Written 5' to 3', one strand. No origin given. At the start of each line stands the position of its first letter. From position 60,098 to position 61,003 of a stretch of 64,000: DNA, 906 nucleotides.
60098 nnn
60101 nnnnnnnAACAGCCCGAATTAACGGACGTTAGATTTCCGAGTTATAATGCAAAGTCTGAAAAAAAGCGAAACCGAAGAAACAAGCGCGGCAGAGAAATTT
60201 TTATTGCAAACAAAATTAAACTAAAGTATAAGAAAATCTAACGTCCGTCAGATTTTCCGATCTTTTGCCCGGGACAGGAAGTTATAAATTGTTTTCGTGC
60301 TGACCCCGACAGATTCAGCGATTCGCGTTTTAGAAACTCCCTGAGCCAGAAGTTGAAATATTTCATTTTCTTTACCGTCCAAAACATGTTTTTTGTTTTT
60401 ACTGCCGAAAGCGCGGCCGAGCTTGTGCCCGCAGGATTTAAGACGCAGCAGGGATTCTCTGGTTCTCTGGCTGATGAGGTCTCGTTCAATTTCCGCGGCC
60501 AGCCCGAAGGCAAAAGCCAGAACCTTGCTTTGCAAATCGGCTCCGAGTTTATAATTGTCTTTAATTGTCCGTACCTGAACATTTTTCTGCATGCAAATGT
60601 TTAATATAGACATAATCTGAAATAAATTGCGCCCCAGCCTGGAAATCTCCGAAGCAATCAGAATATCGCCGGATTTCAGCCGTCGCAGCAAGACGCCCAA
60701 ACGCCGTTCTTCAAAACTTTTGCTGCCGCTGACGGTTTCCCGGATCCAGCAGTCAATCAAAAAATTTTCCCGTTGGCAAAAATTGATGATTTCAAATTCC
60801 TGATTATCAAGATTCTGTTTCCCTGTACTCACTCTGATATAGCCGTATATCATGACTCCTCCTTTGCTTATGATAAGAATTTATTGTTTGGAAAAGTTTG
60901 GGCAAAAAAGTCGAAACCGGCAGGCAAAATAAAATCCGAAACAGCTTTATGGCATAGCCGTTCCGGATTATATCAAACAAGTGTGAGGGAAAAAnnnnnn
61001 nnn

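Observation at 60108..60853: Serine invertase plus 127-bp invertible promoter cassette, apparently locked OFF for a 7-gene glycan operon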

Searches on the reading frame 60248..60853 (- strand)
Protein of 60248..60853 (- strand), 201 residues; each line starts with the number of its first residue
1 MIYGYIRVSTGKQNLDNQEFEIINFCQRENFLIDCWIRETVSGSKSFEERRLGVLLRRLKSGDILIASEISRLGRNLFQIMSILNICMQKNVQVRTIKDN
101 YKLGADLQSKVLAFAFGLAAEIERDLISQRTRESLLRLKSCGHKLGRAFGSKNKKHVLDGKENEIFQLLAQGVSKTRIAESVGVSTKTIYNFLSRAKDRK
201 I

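Call 6: search_protein_families(library=pfam, proteins=[window:60248-60853:-])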
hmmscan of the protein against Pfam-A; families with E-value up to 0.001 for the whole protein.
window:60248-60853:- (201 aa): 6 families
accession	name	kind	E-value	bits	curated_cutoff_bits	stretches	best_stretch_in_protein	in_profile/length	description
PF00239.26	Resolvase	-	3.9e-29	102.1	23.3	1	2-142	1-143/145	Resolvase, N terminal domain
PF02796.21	HTH_7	-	1.2e-05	25.7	23.8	1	162-190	8-39/45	Helix-turn-helix domain of resolvase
PF13384.12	HTH_23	-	1.3e-05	25.3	24.6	1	165-196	10-41/50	Homeodomain-like domain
PF00196.25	GerE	-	2e-05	24.5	23.5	1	160-196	5-41/57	Bacterial regulatory proteins, luxR family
PF13551.12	HTH_29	-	9.6e-05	22.8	28.1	1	166-195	5-35/64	Winged helix-turn helix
PF13936.12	HTH_38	-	0.00013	22.1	27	1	163-195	11-43/44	Helix-turn-helix domain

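Call 7: search_protein_families(library=ncbifam, proteins=[window:60248-60853:-])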
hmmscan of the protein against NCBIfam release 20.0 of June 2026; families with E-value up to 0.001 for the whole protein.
window:60248-60853:- (201 aa): 7 families
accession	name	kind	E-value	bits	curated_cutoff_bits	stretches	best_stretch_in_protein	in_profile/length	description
NF009949.0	PRK13413.1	equivalog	3.8e-85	284.7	272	1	1-197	1-197/203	master DNA invertase Mpi family serine-type recombinase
NF047344.1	SCCmet_CcrA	equivalog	7.4e-07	28.6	700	1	3-136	5-140/442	cassette chromosome recombinase CcrA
NF049883.1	resolv_YneB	equivalog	7.7e-06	25.5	175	1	5-155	5-159/211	YneB family resolvase-like protein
NF041201.1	recomb_XisF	equivalog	1.5e-05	24.1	375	1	3-145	2-143/465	fdxN element excision recombinase XisF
NF033518.0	transpos_IS607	equivalog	8.6e-05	22.1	110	1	2-101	56-157/187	IS607 family transposase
TIGR03541.1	reg_near_HchA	equivalog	0.00018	21.1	215.6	1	151-198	165-212/232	PA1136 family autoinducer-binding transcriptional regulator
TIGR01884.1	cas_HTH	subfamily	0.00094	18.6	60.2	0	157-198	139-182/202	CRISPR-associated CARF protein Csa3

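Call 10: find_encoding_contigs(protein=window:60248-60853:-, flank=10000, max_places=10)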
Protein window:60248-60853:- (201 aa): 23 contigs read that carry it; 10 places shown.
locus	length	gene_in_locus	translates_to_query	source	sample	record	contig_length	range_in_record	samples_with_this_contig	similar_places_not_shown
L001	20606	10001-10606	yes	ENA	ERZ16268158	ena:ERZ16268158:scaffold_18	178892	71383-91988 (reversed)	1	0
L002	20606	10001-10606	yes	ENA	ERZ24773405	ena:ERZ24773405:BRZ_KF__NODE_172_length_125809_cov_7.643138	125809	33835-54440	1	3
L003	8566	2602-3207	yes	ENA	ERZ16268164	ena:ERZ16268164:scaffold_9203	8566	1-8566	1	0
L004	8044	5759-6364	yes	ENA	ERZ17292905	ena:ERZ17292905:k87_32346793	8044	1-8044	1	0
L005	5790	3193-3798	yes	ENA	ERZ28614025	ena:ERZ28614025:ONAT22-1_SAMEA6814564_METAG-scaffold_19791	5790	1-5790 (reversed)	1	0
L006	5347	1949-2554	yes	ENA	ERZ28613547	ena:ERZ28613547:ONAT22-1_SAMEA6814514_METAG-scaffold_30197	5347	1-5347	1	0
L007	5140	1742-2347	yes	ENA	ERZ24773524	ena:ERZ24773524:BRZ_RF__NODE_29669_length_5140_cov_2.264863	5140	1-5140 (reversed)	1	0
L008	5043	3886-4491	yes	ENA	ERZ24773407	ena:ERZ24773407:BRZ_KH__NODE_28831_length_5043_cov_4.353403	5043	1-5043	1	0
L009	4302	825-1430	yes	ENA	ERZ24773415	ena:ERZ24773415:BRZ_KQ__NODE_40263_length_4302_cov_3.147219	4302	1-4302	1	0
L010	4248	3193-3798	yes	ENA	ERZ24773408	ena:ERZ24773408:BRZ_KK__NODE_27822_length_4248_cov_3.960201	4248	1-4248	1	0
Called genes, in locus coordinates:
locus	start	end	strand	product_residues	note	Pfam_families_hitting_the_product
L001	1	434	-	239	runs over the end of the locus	-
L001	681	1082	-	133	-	PF01245:Ribosomal_L19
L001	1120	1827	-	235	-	PF01746:tRNA_m1G_MT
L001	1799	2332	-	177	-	PF01782:RimM, PF05239:PRC, PF24986:PRC_RimM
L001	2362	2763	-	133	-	PF00886:Ribosomal_S16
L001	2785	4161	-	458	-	PF02881:SRP54_N, PF00448:SRP54, PF06414:Zeta_toxin (weak), PF01656:CbiA (weak), PF02374:ArsA_ATPase (faint), PF13401:AAA_22 (faint), PF13671:AAA_33 (faint), PF02978:SRP_SPB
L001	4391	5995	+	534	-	PF01266:DAO (weak), PF03486:HI0933_like (faint), PF07992:Pyr_redox_2, PF13241:NAD_binding_7 (faint), PF13738:Pyr_redox_3, PF00070:Pyr_redox, PF02852:Pyr_redox_dim (weak), PF00581:Rhodanese, +2 more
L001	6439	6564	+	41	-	PF00239:Resolvase (weak)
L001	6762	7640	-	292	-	PF00126:HTH_1, PF03466:LysR_substrate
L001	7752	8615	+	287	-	PF02627:CMD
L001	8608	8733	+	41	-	-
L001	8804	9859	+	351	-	PF12740:PETase (faint), PF01738:DLH (weak), PF00561:Abhydrolase_1 (weak), PF00326:Peptidase_S9 (weak)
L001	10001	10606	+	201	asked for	PF00239:Resolvase, PF13384:HTH_23 (faint), PF00196:GerE (faint), PF02796:HTH_7 (faint)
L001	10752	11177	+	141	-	PF05523:FdtA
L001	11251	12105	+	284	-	PF13480:Acetyltransf_6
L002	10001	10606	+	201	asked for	PF00239:Resolvase, PF13384:HTH_23 (faint), PF00196:GerE (faint), PF02796:HTH_7 (faint)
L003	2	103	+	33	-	?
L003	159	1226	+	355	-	PF00248:Aldo_ket_red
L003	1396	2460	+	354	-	PF12740:PETase (faint), PF01738:DLH (weak), PF00561:Abhydrolase_1, PF00326:Peptidase_S9 (weak)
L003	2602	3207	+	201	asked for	PF00239:Resolvase, PF13384:HTH_23 (faint), PF00196:GerE (faint), PF02796:HTH_7 (faint)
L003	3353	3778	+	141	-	PF05523:FdtA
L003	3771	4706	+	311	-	PF13480:Acetyltransf_6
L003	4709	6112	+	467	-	-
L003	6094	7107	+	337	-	PF00535:Glycos_transf_2, PF13641:Glyco_tranf_2_3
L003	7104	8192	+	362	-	PF01041:DegT_DnrJ_EryC1, PF00155:Aminotran_1_2 (weak)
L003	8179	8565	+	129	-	?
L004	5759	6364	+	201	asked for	PF00239:Resolvase, PF13384:HTH_23 (faint), PF00196:GerE (faint), PF02796:HTH_7 (faint)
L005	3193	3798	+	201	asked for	PF00239:Resolvase, PF13384:HTH_23 (faint), PF00196:GerE (faint), PF02796:HTH_7 (faint)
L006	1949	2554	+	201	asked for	PF00239:Resolvase, PF13384:HTH_23 (faint), PF00196:GerE (faint), PF02796:HTH_7 (faint)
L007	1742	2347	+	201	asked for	PF00239:Resolvase, PF13384:HTH_23 (faint), PF00196:GerE (faint), PF02796:HTH_7 (faint)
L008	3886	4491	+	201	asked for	PF00239:Resolvase, PF13384:HTH_23 (faint), PF00196:GerE (faint), PF02796:HTH_7 (faint)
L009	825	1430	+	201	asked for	PF00239:Resolvase, PF13384:HTH_23 (faint), PF00196:GerE (faint), PF02796:HTH_7 (faint)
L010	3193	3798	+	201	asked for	PF00239:Resolvase, PF13384:HTH_23 (faint), PF00196:GerE (faint), PF02796:HTH_7 (faint)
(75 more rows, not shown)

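Call 13: find_homologous_proteins(query=window:60248-60853:-, max_evalue=1e-20)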
Query window:60248-60853:- (201 aa): 7999 proteins with E <= 1e-20 among 8000 candidates; the best 120 are listed.
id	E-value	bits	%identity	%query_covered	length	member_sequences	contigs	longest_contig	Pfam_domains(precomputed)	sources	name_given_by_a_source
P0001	1.0e-123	428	100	100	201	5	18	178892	PF00239.27,PF13384.13,PF02796.22,PF00196.26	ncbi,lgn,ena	-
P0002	5.0e-85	302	69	100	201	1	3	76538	PF00239.27,PF13384.13,PF02796.22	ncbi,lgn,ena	-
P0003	5.3e-85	302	71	96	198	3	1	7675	PF00239.27,PF02796.22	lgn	-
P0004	7.3e-85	301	72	96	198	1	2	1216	PF00239.27,PF13551.13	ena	-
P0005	9.9e-85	301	72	96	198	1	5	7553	PF00239.27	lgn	-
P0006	1.1e-84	301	72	96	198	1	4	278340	PF00239.27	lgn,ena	-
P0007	2.0e-84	300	73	96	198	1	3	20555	PF00239.27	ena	-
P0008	3.8e-84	299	71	96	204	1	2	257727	PF00239.27,PF02796.22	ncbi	-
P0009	4.0e-84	299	72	96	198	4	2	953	PF00239.27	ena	-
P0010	4.4e-84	299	72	96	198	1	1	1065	PF00239.27,PF13551.13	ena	-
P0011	7.1e-84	298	71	96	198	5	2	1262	PF00239.27,PF13384.13,PF13551.13,PF02796.22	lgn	-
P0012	9.8e-84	298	71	97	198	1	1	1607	PF00239.27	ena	-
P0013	1.3e-83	297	72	96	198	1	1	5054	PF00239.27,PF02796.22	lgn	-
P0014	1.4e-83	297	72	97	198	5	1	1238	PF00239.27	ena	-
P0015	1.4e-83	297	72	96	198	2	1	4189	PF00239.27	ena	-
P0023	4.1e-83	296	71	97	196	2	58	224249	PF00239.27,PF13384.13,PF02796.22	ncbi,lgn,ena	-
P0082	6.9e-81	288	68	96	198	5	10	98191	PF00239.27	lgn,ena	-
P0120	1.8e-79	284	68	96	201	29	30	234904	PF00239.27,PF02796.22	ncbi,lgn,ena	-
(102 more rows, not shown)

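Call 14: find_related_loci(query=window:60248-60853:-, collection=genome_contigs, flank=6000)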
Query window:60248-60853:- (201 aa) in genome_contigs; peptide patterns used: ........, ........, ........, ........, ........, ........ (x = any residue, [..] = any of these).
136 stretches matched a pattern; 13 encode a relative of the query (tblastn E <= 1e-3); 13 distinct loci.
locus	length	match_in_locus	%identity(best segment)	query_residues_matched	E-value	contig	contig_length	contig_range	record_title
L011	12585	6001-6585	71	1-195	2e-91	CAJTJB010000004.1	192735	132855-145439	MAG TPA_asm: uncultured Alphaproteobacteria bacterium isolate MGBC103325 genome assembly, contig: MGBC103325.4, whole ge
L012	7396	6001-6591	70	1-197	8e-89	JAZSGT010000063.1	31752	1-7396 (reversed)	MAG: Alphaproteobacteria bacterium isolate T1900044577_TS20190043.MAGScoT_cleanbin_000024 SGB_515_k141_198135, whole gen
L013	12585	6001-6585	65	1-195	2e-85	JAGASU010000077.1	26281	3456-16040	MAG: Alphaproteobacteria bacterium isolate RGIG8741 Water_deer_Colon-4__c203834, whole genome shotgun sequence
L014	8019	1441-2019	72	1-193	1e-84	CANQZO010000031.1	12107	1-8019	MAG: Candidatus Gastranaerophilales bacterium isolate Lapin-017__bin48 genome assembly, contig: Lapin-017__NODE_3699_len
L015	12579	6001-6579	72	1-193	1e-84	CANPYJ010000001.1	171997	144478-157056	MAG: uncultured Alphaproteobacteria bacterium isolate Lapin-004__bin38 genome assembly, contig: Lapin-004__NODE_31_lengt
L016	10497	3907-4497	70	1-197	6e-84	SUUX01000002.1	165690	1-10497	MAG: Alphaproteobacteria bacterium isolate SIG57 NODE_1707_length_165690_cov_7.769840, whole genome shotgun sequence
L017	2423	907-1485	67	1-193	2e-82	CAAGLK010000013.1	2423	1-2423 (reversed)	MAG TPA_asm: Helicobacteraceae bacterium, isolate HGM09004, WGS project CAAGLK010000000 data, contig: SRS476348_56_k119_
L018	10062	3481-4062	56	1-193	1e-63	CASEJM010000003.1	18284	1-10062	uncultured proteobacterium isolate Batch3_idba_bin.193 genome assembly, contig: Batch3_idba_bin.193.fa_k87_662906, whole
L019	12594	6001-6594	56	1-197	7e-61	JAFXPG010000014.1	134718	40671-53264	MAG: Alphaproteobacteria bacterium isolate RGIG6621 Sheep_Rumen-1__c1303237, whole genome shotgun sequence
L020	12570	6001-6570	54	1-189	4e-59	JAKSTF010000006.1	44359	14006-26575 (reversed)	MAG: Alphaproteobacteria bacterium isolate Horse_feces300 MAG300_6, whole genome shotgun sequence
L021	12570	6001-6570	53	1-189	7e-59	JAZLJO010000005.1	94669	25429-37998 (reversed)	MAG: Candidatus Enterousia sp. isolate T1900044962_TA20190024.MAGScoT_cleanbin_000037 SGB_3966_k141_1948772, whole genom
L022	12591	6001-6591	50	2-198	9e-57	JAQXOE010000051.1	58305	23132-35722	MAG: Bacteroidales bacterium isolate SUG1371 k141_319626, whole genome shotgun sequence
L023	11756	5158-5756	49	1-199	1e-45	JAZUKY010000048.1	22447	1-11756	MAG: Candidatus Enterousia sp. isolate T1900045247_TH20190017.MAGScoT_cleanbin_000110 SGB_5674_k141_1426723, whole genom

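Call 38: find_encoding_contigs(protein=P0023, flank=4000, max_places=10)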
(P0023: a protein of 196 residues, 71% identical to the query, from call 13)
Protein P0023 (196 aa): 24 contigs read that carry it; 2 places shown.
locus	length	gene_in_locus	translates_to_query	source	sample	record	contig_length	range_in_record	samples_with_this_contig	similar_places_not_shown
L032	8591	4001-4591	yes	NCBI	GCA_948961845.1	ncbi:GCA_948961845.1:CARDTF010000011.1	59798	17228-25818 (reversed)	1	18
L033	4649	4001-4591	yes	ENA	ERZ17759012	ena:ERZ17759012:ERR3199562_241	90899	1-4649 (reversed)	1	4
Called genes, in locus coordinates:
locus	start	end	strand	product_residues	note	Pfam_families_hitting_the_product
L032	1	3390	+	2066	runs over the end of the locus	PF01435:Peptidase_M48 (faint)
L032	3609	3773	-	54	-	-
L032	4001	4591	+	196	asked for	PF00239:Resolvase, PF02796:HTH_7 (faint), PF13384:HTH_23 (faint)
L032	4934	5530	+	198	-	-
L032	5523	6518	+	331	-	PF00535:Glycos_transf_2, PF10111:Glyco_tranf_2_2, PF13641:Glyco_tranf_2_3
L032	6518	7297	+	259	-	PF00483:NTP_transferase, PF12804:NTP_transf_3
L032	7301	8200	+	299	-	PF01370:Epimerase, PF04321:RmlD_sub_bind (faint), PF16363:GDP_Man_Dehyd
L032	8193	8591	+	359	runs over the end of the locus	PF01370:Epimerase, PF02719:Polysacc_synt_2, PF04321:RmlD_sub_bind (weak), PF16363:GDP_Man_Dehyd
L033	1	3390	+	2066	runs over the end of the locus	PF01435:Peptidase_M48 (faint)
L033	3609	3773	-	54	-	-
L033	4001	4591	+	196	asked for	PF00239:Resolvase, PF02796:HTH_7 (faint), PF13384:HTH_23 (faint)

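Call 39: find_encoding_contigs(protein=P0120, flank=4000, max_places=10)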
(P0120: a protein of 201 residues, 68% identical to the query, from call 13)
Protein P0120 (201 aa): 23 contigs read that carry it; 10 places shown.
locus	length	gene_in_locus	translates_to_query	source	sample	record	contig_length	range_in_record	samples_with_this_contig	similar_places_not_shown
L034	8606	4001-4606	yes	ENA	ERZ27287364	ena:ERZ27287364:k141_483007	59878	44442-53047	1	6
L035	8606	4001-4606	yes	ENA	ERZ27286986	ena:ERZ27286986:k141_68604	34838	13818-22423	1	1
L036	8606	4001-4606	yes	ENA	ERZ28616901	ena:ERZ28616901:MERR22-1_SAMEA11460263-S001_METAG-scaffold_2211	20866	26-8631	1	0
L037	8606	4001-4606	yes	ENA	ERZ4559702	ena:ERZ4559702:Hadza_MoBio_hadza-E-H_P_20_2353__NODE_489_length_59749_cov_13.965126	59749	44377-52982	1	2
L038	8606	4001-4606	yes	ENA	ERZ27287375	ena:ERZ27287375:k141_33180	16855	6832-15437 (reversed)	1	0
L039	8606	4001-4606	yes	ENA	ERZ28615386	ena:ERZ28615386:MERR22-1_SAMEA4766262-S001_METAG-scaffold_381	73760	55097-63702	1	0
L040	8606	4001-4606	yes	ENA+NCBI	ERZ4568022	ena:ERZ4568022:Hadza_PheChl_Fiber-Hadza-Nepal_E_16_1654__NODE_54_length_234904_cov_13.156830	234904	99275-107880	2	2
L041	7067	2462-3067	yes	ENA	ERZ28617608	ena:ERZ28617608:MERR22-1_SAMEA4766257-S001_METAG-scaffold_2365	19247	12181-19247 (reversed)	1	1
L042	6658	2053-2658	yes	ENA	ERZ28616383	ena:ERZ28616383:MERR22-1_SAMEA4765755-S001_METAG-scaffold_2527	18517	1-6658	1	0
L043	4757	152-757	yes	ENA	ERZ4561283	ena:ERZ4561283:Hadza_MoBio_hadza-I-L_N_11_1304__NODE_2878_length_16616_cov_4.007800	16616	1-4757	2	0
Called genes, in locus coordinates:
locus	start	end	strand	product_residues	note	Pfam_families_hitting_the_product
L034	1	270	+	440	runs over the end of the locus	PF13742:tRNA_anti_2, PF01336:tRNA_anti-codon, PF02601:Exonuc_VII_L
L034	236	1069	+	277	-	PF01551:Peptidase_M23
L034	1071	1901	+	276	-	PF02673:BacA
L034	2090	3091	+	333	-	PF00730:HhH-GPD, PF00633:HHH (faint), PF14815:NUDIX_4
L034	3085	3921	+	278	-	PF00245:Alk_phosphatase, PF01676:Metalloenzyme, PF00245:Alk_phosphatase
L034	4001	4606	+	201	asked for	PF00239:Resolvase, PF02796:HTH_7 (weak)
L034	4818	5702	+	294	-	PF05045:RgpF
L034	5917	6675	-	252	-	PF00239:Resolvase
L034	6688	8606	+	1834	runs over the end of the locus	PF11974:bMG3, PF01835:MG2, PF17972:bMG5, PF07703:A2M_BRD, PF00207:A2M, PF17973:bMG10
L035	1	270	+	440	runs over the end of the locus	PF13742:tRNA_anti_2, PF01336:tRNA_anti-codon, PF02601:Exonuc_VII_L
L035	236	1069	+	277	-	PF01551:Peptidase_M23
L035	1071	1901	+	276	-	PF02673:BacA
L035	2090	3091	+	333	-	PF00730:HhH-GPD, PF00633:HHH (weak), PF14815:NUDIX_4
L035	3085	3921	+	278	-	PF00245:Alk_phosphatase, PF01676:Metalloenzyme, PF00245:Alk_phosphatase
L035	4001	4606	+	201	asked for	PF00239:Resolvase, PF02796:HTH_7 (weak)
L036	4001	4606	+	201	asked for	PF00239:Resolvase, PF02796:HTH_7 (weak)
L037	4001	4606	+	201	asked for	PF00239:Resolvase, PF02796:HTH_7 (weak)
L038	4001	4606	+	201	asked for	PF00239:Resolvase, PF02796:HTH_7 (weak)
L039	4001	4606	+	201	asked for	PF00239:Resolvase, PF02796:HTH_7 (weak)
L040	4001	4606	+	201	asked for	PF00239:Resolvase, PF02796:HTH_7 (weak)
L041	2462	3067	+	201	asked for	PF00239:Resolvase, PF02796:HTH_7 (weak)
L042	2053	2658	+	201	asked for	PF00239:Resolvase, PF02796:HTH_7 (weak)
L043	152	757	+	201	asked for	PF00239:Resolvase, PF02796:HTH_7 (weak)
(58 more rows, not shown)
